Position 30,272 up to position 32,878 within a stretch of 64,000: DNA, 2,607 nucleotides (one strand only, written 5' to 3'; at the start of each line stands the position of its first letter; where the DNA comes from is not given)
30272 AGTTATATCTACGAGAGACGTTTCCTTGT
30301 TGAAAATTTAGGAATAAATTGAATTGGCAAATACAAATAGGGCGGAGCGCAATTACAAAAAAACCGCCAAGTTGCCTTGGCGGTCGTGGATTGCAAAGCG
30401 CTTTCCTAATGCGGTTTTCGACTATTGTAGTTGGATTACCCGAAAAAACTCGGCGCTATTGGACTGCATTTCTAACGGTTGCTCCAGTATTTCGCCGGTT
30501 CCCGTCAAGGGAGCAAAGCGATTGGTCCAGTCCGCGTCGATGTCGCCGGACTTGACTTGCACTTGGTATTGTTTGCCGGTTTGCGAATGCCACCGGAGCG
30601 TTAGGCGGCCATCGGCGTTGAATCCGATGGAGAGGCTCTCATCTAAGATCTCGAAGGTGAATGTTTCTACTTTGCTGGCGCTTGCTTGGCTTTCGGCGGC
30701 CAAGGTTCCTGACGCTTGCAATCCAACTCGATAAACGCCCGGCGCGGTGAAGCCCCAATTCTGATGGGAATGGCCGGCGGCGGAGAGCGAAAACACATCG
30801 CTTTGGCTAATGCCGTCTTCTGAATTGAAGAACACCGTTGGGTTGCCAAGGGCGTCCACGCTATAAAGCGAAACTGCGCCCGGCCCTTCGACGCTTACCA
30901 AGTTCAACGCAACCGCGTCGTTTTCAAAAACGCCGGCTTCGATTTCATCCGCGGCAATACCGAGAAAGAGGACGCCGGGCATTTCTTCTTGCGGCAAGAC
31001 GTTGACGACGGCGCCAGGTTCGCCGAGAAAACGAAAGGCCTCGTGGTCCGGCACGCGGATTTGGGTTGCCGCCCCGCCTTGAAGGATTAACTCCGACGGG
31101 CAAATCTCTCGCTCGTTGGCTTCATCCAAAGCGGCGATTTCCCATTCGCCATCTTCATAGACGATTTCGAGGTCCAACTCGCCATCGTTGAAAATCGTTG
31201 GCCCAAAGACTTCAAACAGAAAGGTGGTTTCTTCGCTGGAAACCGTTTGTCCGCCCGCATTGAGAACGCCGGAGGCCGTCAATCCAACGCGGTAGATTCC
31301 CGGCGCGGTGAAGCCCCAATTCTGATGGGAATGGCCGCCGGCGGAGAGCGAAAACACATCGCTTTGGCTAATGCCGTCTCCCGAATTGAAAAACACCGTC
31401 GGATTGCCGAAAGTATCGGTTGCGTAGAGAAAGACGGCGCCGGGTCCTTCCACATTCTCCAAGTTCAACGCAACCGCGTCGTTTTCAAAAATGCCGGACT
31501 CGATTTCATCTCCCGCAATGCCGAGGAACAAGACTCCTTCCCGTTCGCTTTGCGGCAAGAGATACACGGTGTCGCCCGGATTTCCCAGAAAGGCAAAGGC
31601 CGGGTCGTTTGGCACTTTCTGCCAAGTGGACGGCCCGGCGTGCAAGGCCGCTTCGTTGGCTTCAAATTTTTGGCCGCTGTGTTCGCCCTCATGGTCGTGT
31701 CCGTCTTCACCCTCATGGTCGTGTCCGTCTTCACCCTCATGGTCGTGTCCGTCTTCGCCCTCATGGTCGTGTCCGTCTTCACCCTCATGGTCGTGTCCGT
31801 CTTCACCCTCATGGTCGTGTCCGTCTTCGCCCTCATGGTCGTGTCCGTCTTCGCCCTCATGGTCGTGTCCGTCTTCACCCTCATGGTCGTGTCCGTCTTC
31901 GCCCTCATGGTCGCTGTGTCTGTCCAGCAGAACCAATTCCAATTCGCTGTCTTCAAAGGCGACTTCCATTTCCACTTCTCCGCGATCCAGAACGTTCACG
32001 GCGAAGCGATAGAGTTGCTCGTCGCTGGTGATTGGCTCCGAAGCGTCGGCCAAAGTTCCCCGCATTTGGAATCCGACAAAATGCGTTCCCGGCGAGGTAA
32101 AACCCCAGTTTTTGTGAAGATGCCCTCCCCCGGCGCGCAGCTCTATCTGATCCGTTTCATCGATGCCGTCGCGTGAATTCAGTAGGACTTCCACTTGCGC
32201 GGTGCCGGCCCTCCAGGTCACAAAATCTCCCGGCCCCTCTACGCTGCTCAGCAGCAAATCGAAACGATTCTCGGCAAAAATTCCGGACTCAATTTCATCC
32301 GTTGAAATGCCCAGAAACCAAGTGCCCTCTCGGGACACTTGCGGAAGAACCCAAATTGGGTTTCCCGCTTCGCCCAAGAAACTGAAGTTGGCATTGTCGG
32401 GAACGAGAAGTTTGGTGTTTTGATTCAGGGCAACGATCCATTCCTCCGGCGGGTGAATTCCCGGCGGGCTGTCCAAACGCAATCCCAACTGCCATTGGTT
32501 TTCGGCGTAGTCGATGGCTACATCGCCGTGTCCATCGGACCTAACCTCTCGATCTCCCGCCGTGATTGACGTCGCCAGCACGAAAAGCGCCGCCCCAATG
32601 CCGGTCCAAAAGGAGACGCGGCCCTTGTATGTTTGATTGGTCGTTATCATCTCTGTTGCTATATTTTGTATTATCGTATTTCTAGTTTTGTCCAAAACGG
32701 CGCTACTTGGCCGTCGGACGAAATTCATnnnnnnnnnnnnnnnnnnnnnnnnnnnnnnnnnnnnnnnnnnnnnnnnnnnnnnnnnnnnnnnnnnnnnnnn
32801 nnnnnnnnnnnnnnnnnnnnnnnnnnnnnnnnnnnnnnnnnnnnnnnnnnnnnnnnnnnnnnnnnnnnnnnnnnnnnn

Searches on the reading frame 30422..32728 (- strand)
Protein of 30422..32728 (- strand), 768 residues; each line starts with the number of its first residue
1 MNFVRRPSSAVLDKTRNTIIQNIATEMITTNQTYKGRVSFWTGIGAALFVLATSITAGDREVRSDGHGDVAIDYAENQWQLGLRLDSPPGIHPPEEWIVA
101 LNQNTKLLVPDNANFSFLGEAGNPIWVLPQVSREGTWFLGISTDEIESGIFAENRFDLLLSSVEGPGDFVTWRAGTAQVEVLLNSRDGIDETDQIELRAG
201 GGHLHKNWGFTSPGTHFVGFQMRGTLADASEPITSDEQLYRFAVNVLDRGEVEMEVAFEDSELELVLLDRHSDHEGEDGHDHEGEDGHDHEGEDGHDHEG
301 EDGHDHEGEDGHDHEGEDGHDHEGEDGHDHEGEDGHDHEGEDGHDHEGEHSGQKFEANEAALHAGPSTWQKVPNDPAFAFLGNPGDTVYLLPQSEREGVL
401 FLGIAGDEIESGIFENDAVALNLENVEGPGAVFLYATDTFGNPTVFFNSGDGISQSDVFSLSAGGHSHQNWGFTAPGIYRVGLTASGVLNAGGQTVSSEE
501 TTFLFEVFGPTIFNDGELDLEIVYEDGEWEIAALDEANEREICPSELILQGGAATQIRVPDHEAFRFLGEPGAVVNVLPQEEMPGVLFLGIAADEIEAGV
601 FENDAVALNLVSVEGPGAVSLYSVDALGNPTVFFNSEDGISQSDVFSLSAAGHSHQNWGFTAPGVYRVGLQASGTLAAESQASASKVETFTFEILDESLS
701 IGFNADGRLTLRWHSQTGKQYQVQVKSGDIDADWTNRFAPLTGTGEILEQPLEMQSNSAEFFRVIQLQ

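Call 7: search_protein_families(library=pfam, max_evalue=0.01, proteins=[window:30422-32728:-])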
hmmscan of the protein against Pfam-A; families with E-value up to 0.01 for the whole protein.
window:30422-32728:- (768 aa): 1 family
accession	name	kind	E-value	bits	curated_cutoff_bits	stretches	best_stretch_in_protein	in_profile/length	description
PF23623.1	GBD_IRG7_N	-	0.0038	17.8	27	0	625-672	33-80/95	IRG7 N-terminal galactose binding domain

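Call 80: search_protein_families(library=ncbifam, max_evalue=0.001, proteins=[window:30422-32728:-])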
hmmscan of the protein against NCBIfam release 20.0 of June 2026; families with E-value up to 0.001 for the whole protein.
window:30422-32728:- (768 aa): 4 families
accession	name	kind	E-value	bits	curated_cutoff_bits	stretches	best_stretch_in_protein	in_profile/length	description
NF038134.1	choice_anch_M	domain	1.7e-108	360.7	55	3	356-507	35-184/184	choice-of-anchor M domain-containing protein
TIGR03773.1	anch_rpt_wall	hypoth_equivalog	4.3e-78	263.5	190.3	3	356-507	18-165/516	TIGR03773 family transporter-associated surface protein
TIGR03772.1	anch_rpt_subst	equivalog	1e-59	202.5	350.45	5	404-581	110-306/486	anchored repeat ABC transporter, substrate-binding protein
TIGR03769.1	P_ac_wall_RPT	domain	2.4e-35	120.8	30.9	3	465-507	1-41/41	TIGR03769 domain-containing protein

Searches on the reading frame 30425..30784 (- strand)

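Call 5: search_protein_families(library=pfam, max_evalue=1, proteins=[window:30425-30784:-])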
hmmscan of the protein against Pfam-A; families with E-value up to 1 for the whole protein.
seq(120 aa): 1 family
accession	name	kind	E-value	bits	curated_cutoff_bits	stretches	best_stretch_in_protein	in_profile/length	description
PF16437.10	DUF5034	-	0.17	12.3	25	1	3-59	39-96/169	Domain of unknown function (DUF5034)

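Call 6: search_protein_families(library=ncbifam, max_evalue=1, proteins=[window:30425-30784:-])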
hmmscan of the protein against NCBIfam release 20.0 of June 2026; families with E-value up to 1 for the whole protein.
seq(120 aa): 4 families
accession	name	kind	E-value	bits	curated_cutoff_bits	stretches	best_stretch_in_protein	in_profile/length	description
TIGR03769.1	P_ac_wall_RPT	domain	2.5e-12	47.1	30.9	1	4-42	1-39/41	TIGR03769 domain-containing protein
NF038134.1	choice_anch_M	domain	8.9e-10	38.9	55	1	2-46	141-184/184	choice-of-anchor M domain-containing protein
TIGR03773.1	anch_rpt_wall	hypoth_equivalog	1.5e-09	37.4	190.3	1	4-45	397-438/516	TIGR03773 family transporter-associated surface protein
TIGR03772.1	anch_rpt_subst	equivalog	0.0018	17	350.45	1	4-45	176-217/486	anchored repeat ABC transporter, substrate-binding protein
